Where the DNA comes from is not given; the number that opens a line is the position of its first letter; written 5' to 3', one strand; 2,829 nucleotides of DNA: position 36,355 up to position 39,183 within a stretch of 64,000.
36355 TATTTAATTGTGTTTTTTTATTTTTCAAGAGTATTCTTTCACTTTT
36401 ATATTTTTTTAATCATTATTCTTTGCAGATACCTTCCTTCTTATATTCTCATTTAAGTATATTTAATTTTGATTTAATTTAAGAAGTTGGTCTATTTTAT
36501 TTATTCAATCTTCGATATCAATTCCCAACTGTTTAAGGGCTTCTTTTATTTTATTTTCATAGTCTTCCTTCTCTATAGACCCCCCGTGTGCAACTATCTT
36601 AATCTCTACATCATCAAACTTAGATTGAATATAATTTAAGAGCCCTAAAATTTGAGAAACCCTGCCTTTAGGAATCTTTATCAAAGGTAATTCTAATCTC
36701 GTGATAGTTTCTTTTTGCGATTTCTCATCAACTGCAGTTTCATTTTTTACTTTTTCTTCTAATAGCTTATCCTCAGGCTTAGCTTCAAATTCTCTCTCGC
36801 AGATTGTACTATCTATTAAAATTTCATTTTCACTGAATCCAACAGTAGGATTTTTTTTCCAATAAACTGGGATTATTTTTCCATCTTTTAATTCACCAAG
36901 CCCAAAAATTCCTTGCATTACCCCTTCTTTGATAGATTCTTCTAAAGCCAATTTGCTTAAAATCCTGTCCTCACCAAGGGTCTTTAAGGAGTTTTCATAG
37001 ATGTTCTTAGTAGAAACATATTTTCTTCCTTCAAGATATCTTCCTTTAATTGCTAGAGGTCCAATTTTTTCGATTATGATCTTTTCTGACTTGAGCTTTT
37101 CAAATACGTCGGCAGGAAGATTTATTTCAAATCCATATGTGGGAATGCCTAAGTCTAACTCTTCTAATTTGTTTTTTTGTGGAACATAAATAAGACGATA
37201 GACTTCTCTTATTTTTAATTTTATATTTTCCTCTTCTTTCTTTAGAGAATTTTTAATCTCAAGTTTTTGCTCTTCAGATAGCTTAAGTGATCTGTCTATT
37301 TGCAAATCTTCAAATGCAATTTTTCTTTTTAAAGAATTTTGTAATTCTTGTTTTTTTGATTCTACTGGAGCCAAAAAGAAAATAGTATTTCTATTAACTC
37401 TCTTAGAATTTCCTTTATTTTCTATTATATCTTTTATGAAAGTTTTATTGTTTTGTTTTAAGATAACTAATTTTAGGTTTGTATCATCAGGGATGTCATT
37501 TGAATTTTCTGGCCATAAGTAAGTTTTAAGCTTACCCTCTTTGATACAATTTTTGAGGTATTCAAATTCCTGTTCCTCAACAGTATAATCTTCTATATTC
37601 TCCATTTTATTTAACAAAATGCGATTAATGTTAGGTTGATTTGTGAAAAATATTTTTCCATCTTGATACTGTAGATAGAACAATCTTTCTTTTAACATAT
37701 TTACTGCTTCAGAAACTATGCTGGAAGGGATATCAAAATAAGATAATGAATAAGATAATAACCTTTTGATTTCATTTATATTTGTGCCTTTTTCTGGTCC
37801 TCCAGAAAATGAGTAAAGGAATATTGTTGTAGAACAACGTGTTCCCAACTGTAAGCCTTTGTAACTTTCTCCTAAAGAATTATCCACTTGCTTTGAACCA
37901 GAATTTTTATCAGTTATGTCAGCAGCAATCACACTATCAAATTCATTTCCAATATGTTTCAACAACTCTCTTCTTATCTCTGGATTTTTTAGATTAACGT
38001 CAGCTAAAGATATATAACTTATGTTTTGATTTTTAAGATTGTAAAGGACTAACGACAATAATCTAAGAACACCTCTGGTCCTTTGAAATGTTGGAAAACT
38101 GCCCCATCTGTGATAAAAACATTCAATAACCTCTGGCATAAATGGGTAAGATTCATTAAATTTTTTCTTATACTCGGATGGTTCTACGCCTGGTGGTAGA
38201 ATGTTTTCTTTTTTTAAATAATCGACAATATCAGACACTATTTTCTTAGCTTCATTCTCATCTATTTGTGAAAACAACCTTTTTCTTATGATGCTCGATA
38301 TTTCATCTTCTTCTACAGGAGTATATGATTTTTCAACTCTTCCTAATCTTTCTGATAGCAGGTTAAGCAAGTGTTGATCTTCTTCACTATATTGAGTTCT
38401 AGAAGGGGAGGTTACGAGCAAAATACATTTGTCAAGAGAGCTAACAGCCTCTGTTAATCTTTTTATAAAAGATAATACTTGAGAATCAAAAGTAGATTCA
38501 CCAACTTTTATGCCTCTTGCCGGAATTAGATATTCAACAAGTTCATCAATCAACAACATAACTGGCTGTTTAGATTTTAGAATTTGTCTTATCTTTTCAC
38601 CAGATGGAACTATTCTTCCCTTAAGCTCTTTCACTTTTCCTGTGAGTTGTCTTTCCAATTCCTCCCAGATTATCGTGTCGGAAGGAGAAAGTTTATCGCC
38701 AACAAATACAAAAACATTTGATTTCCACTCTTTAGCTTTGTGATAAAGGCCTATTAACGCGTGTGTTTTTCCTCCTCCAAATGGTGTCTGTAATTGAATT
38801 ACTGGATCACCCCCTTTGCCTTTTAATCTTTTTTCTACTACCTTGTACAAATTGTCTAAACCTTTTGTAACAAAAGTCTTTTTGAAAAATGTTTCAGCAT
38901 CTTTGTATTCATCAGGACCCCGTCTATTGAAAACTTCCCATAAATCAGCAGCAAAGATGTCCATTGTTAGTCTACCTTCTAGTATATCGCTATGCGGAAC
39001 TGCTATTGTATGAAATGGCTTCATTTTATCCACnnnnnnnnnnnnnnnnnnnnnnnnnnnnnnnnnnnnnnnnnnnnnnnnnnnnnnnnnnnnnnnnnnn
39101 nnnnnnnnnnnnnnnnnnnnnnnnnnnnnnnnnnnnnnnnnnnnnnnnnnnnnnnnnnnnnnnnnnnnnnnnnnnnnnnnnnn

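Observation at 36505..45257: Helicase-methylase-ATPase operon (SNF2+DUF3883 / DUF1156 / DUF499): an experimentally uncharacterised ATP-dependent RM-like defence module in a DPANN-type archaeon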

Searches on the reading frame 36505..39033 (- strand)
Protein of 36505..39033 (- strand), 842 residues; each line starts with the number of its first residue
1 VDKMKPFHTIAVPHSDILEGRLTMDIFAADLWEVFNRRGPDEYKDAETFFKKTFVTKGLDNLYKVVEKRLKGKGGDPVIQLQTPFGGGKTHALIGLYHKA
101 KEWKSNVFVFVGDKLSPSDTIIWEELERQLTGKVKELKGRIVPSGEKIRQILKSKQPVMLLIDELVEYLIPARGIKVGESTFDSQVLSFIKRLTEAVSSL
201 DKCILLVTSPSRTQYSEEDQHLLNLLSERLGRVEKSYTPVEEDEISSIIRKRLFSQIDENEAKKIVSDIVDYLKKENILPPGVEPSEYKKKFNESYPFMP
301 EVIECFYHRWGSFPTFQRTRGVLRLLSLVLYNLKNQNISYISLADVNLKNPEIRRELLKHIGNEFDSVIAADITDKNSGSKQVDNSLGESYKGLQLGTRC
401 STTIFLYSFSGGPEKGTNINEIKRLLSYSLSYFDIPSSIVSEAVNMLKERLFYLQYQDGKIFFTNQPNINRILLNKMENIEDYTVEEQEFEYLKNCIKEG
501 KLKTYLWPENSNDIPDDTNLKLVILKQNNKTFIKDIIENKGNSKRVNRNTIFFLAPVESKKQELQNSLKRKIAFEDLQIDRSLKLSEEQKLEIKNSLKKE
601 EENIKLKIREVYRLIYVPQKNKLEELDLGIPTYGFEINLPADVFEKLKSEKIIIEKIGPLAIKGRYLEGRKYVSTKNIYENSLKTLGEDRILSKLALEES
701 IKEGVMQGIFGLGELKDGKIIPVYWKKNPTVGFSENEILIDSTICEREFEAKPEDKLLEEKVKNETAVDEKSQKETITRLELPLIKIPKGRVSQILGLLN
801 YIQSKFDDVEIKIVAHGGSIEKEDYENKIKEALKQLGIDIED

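Call 5: search_protein_families(library=pfam, proteins=[window:36505-39033:-], max_evalue=0.01)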
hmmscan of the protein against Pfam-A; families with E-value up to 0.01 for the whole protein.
window:36505-39033:- (842 aa): 2 families
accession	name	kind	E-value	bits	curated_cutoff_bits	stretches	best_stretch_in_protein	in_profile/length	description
PF04465.17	DUF499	-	6e-30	104.2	23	1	142-799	76-777/1024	Protein of unknown function (DUF499)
PF13401.12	AAA_22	-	0.009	16.8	27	0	84-195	13-109/130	AAA domain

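Call 6: search_protein_families(library=padloc, proteins=[window:36505-39033:-], max_evalue=0.001)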
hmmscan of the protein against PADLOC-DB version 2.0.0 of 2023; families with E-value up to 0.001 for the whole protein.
window:36505-39033:- (842 aa): 2 families
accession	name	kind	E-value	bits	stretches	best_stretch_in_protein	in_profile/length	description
PDLC00662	HmaC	-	5e-118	393.7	2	122-776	152-841/941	AAA+ ATPase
PDLC02192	DUF499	-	6.4e-38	128.2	1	44-625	33-635/1022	-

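Call 21: find_homologous_proteins(query=window:36505-39024:-, max_evalue=1e-10)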
Query window:36505-39024:- (839 aa): 3919 proteins with E <= 1e-10 among 8000 candidates; the best 120 are listed.
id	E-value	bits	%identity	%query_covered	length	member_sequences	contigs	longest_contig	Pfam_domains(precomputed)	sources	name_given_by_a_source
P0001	0.0e+0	1845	100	100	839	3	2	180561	PF04465.18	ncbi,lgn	ncbi:MAG: DUF499 domain-containing protein [Candidatus Pacearchaeota archaeon]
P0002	0.0e+0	1676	91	100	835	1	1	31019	PF04465.18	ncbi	ncbi:MAG: DUF499 domain-containing protein [Candidatus Aenigmatarchaeota archaeon]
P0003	0.0e+0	1583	85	100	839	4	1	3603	PF04465.18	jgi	-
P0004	0.0e+0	1582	86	100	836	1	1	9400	-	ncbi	ncbi:MAG: AAA family ATPase [Candidatus Aenigmatarchaeota archaeon]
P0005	0.0e+0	1574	84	100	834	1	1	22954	-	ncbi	ncbi:MAG: hypothetical protein QXQ68_07005 [Candidatus Nitrosocaldaceae archaeon]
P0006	0.0e+0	1519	82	100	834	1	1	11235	PF04465.18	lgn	-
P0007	0.0e+0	1493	79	100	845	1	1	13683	PF04465.18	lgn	-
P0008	0.0e+0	1475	78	100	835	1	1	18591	PF04465.18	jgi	-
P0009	0.0e+0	1475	79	100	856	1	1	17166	-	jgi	-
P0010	0.0e+0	1464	79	100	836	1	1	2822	PF04465.18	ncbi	-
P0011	0.0e+0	1461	79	100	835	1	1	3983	-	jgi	-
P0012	0.0e+0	1457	78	100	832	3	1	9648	PF04465.18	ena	-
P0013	0.0e+0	1427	78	100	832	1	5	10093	PF04465.18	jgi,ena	-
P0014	0.0e+0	1426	78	100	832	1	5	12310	PF04465.18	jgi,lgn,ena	-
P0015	0.0e+0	1424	78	100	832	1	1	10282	PF04465.18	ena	-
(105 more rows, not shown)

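Call 23: find_related_loci(query=A1, collection=genome_contigs, flank=10000)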
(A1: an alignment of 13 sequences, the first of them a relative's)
Query A1 (839 aa) in genome_contigs; peptide patterns used: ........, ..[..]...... (x = any residue, [..] = any of these).
599 stretches matched a pattern (row limit reached: there are more); 580 encode a relative of the query (tblastn E <= 1e-3); the best 80 are kept; 80 distinct loci.
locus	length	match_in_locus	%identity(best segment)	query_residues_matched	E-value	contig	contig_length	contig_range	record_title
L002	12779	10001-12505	71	1-838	0e+0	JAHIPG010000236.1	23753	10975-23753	MAG: Nanoarchaeota archaeon isolate KR13_S3.mb.5 KR13_S3.mb.5_k141_393786, whole genome shotgun sequence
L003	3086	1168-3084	93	1-643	0e+0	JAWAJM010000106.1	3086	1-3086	MAG: Candidatus Aenigmatarchaeota archaeon isolate SRBZ-1_201901_bins_22 SRBZ-1_201901_bins_22_scaffold_120, whole genom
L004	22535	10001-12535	53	1-839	0e+0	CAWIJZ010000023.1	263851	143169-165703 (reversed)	MAG: uncultured Nitrososphaerota archaeon isolate MFD03726.bin.2.137 genome assembly, contig: contig_31381, whole genome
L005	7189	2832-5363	53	1-839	0e+0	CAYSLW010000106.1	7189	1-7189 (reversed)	MAG TPA_asm: uncultured Candidatus Methanoperedens sp. isolate SRP256446_co1_57 genome assembly, contig: NODE_6535_lengt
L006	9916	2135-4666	52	1-839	0e+0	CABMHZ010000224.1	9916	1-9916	uncultured archaeon isolate LFW-280_2_2 genome assembly, contig: LFW28022_31, whole genome shotgun sequence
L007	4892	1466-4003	51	1-838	0e+0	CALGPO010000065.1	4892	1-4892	MAG: uncultured bacterium isolate N1_Bin_METABAT__18_1 genome assembly, contig: c_000002642311, whole genome shotgun seq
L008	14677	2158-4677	52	1-838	0e+0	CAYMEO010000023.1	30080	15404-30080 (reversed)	MAG TPA_asm: uncultured Spirochaetia bacterium isolate binchicken_co71_42 genome assembly, contig: NODE_608_length_30080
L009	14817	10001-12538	51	1-839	0e+0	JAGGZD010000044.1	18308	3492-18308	MAG: Dehalococcoidia bacterium isolate AUK195 PB_MBMC_149_c_000000000079, whole genome shotgun sequence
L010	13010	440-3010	50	1-839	0e+0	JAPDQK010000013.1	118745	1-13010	MAG: Candidatus Zhuqueibacter pondensis isolate JZ4_201709_bins_45 JZ-4_201709_bins_45_scaffold_13, whole genome shotgun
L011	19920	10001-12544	49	1-839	0e+0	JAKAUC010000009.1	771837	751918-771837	MAG: archaeon isolate YP3.bin16 NODE_3_length_771837_cov_12.6758, whole genome shotgun sequence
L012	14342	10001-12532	52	1-839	0e+0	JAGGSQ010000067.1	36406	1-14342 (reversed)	MAG: Candidatus Omnitrophota bacterium isolate AUK026 PB_MANV_026_c_000000000015, whole genome shotgun sequence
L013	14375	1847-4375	50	1-838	0e+0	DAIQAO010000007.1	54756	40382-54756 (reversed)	MAG TPA_asm: Dissulfurispiraceae bacterium isolate CTOTU21541 NODE_414_length_54756_cov_292.038720, whole genome shotgun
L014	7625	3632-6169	51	1-838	0e+0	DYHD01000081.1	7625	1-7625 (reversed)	MAG TPA_asm: Thermodesulfovibrio yellowstonii isolate BE2012_37_10 Afr_mines_BE2012_3789_length_7625_cov_4_400000, whole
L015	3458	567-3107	52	1-839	0e+0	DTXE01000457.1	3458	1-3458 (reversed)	MAG TPA_asm: Syntrophaceae bacterium isolate UWMA-0184 k99_604748, whole genome shotgun sequence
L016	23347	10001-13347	51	1-839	0e+0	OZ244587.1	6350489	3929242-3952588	MAG: Candidatus Poribacteria bacterium isolate 01ec1ce0-d2a5-493a-a37f-f7455bcb6da2 genome assembly, chromosome: 1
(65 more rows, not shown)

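Call 25: find_encoding_contigs(protein=P0002, flank=10000, max_places=3)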
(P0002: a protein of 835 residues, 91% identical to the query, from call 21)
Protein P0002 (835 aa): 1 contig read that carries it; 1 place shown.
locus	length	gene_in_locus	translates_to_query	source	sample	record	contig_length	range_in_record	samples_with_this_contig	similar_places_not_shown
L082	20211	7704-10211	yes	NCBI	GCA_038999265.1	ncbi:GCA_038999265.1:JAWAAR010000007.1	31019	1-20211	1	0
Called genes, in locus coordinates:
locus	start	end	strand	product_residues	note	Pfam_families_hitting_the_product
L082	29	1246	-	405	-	PF00589:Phage_integrase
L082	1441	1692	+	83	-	-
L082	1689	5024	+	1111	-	PF04851:ResIII, PF00176:SNF2-rel_dom, PF00270:DEAD (weak), PF09848:SLFN-g3_helicase (faint), PF00271:Helicase_C, PF13020:NOV_C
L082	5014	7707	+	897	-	PF06634:DUF1156, PF01555:N6_N4_Mtase (faint), PF02086:MethyltransfD12 (faint), PF08241:Methyltransf_11 (faint)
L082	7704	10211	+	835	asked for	PF04465:DUF499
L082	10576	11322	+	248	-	PF05362:Lon_C, PF13541:ChlI (weak)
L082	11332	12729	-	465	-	PF00133:tRNA-synt_1 (faint), PF01406:tRNA-synt_1e, PF09334:tRNA-synt_1g (weak), PF09190:DALR_2 (faint), PF01921:tRNA-synt_1f (weak), PF09334:tRNA-synt_1g, PF23493:CysS_C (weak)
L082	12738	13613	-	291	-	PF00291:PALP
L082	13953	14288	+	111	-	-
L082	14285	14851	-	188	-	-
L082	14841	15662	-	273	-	-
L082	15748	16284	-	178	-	-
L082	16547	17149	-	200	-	PF01712:dNK (faint), PF02223:Thymidylate_kin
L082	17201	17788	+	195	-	PF13207:AAA_17, PF13238:AAA_18 (weak)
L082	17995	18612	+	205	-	PF05552:MS_channel_1st_1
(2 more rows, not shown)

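Call 26: find_encoding_contigs(protein=P0005, flank=10000, max_places=3)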
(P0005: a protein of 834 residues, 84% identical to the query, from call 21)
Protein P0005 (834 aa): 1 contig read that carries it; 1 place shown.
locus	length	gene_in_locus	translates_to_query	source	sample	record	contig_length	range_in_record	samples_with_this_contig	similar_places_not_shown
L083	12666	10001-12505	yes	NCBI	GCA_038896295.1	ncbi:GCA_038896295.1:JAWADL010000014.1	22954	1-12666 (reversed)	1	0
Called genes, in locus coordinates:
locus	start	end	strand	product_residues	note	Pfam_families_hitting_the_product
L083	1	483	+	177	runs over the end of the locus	PF12705:PDDEXK_1 (faint), PF01930:Cas_Cas4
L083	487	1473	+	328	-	PF01867:Cas_Cas1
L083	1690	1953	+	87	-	PF09827:CRISPR_Cas2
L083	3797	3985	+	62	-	-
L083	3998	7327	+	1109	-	PF04851:ResIII, PF00176:SNF2-rel_dom, PF00270:DEAD (weak), PF09848:SLFN-g3_helicase (weak), PF00271:Helicase_C, PF13020:NOV_C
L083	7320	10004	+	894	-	PF01555:N6_N4_Mtase (faint), PF06634:DUF1156, PF03602:Cons_hypoth95 (faint), PF08241:Methyltransf_11 (faint)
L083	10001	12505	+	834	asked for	-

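Call 27: find_encoding_contigs(protein=P0001, flank=10000, max_places=4)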
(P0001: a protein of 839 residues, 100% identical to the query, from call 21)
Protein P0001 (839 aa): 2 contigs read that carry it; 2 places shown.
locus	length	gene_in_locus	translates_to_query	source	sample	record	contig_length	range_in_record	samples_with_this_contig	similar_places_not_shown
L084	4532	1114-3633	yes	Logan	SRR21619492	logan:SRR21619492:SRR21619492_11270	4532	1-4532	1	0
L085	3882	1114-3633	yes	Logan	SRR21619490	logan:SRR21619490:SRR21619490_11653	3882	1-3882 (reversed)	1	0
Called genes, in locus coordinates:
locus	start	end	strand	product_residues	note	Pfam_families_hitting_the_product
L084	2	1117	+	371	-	?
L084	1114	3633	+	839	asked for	PF04465:DUF499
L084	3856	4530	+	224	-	?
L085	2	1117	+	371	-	?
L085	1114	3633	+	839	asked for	PF04465:DUF499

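Call 43: search_solved_structures(query=A1, max_evalue=0.01)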
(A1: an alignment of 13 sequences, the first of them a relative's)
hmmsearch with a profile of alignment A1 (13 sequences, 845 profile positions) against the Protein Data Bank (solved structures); distinct sequences matched with E-value up to 0.01: 0.

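Call 80: predict_structure(alignment_id=A5)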
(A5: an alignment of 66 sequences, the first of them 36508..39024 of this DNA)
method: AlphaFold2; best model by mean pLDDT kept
length: 839 residues; sequences in the alignment: 66
mean_pLDDT: 83.9   pTM: 0.59
mean pLDDT of the five models: 83.9, 82.7, 80.9, 75.8, 75.6
residues with pLDDT >= 90: 356; 70-90: 395; 50-70: 38; < 50: 50
segments of 3 or more residues with pLDDT < 50: 1-24, 749-771
pLDDT, mean of each block of 10 residues (from residue 1): 33 44 63 80 78 83 93 85 72 92 93 91 95 91 95 95 91 90 95 93 82 83 79 69 80 82 91 90 93 92 88 75 87 85 92 91 92 91 82 93 87 89 73 86 90 89 83 89 94 89 93 92 94 90 92 92 94 86 82 91 91 91 76 81 89 83 86 87 82 88 89 86 86 88 69 30 34 73 79 85 85 84 86 75
secondary structure, 60 per line:
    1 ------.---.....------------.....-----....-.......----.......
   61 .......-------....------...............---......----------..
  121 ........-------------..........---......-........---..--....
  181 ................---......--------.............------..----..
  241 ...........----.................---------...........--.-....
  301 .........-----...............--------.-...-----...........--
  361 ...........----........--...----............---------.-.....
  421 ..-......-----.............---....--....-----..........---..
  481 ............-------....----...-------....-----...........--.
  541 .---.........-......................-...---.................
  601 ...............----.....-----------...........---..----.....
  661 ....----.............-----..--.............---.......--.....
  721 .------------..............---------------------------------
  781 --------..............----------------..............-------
elements in order (helices of 4 or more, strands of 3 or more residues): H11-15 H28-32 H38-41 H43-49 H54-67 E75-78 H85-99 E103-108 H119-128 H142-151 E155-160 H162-169 H179-196 E200-205 H214-226 H239-250 H256-272 H282-292 H297-309 H315-329 H348-358 H361-371 H376-383 H393-404 H416-422 H424-429 H435-447 E451-454 E457-460 H466-475 H479-492 E500-503 E518-521 H527-535 E548-553 H555-576 H584-608 E609-615 E620-624 H636-646 H656-664 E669-671 H672-681 H691-703 E707-713 E716-721 E734-738 H739-747 H789-802 H819-832

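Call 82: fold_search(model_id=the predicted structure, library=pdb)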
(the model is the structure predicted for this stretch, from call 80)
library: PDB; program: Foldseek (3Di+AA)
matches with E <= 10: 1089; with E <= 0.001: 80
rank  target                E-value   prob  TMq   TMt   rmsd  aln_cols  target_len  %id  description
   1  9zll_B                2.5e-07  1.00  0.32  0.48   8.4       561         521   12  Complex of N-terminal BrxC walker B, BrxB, and N-termianl PglZ from the Acinetobacter BREX system (released 2026-04-08)
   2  9zll_D                4.4e-07  1.00  0.34  0.48   6.5       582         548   12  Complex of N-terminal BrxC walker B, BrxB, and N-termianl PglZ from the Acinetobacter BREX system (released 2026-04-08)
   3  5uj7_D                2.6e-06  1.00  0.21  0.38  17.3       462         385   13  Structure of the active form of human Origin Recognition Complex ATPase motor module, complex subunitS 1, 4, 5 (released 2017-02-08)
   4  9zdx_A                3.5e-06  1.00  0.30  0.43   9.6       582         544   12  Dimer of ATPase BrxC containing a Walker B mutation and bound to ATP from the Acinetobacter BREX system (released 2026-04-08)
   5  7jpq_D                5.5e-06  1.00  0.21  0.37  17.9       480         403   14  ORC-O2-5: Human Origin Recognition Complex (ORC) with subunits 2,3,4,5 (released 2020-09-02)
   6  7jgr_D                6.0e-06  1.00  0.21  0.35  19.4       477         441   12  Structure of Drosophila ORC bound to DNA (84 bp) and Cdc6 (released 2020-09-09)
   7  9zll_C                7.0e-06  1.00  0.31  0.46   9.3       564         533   12  Complex of N-terminal BrxC walker B, BrxB, and N-termianl PglZ from the Acinetobacter BREX system (released 2026-04-08)
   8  7tji_D                7.7e-06  1.00  0.18  0.30  18.8       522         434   13  S. cerevisiae ORC bound to 84 bp ARS1 DNA and Cdc6 (state 2) with flexible Orc6 N-terminal domain (released 2022-10-05)
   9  9zn5_A                9.8e-06  1.00  0.32  0.35  19.4       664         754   13  Hybrid model of a dimer of BrxC-BrxB fusion complexed with PglZ from the Acinetobacter BREX system (released 2026-04-08)
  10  7jk6_D                1.2e-05  1.00  0.18  0.31  19.6       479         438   10  Structure of Drosophila ORC in the active conformation (released 2020-09-09)
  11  7tjj_D                1.2e-05  1.00  0.17  0.30  20.3       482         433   13  S. cerevisiae ORC bound to 84 bp ARS1 DNA and Cdc6 (state 1) with docked Orc6 N-terminal domain (released 2022-10-05)
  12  7tjh_D                1.8e-05  1.00  0.18  0.30  18.8       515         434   11  S. cerevisiae ORC bound to 84 bp ARS1 DNA and Cdc6 (state 1) with flexible Orc6 N-terminal domain (released 2022-10-05)
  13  7jps_D                1.9e-05  1.00  0.20  0.35  17.8       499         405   13  ORC-DNA: Human Origin Recognition Complex (ORC) with DNA bound in the core (released 2020-09-09)
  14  5uj7_C                2.2e-05  1.00  0.20  0.37  17.5       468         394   14  Structure of the active form of human Origin Recognition Complex ATPase motor module, complex subunitS 1, 4, 5 (released 2017-02-08)
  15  7jpo_D                2.3e-05  1.00  0.22  0.38  17.8       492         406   14  ORC-O1AAA: Human Origin Recognition Complex (ORC) with dynamic/unresolved ORC2 WH (released 2020-09-02)
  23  9yp6_A                7.9e-05  1.00  0.16  0.18  16.1       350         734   14  Structure of human VCP/p97 hexamer bound to ADP and UTE-156 (released 2026-03-18)
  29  10qr_A                1.0e-04  1.00  0.18  0.21  23.3       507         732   13  Structure of human VCP/p97 hexamer bound to ADP (DMSO control) (released 2026-03-18)
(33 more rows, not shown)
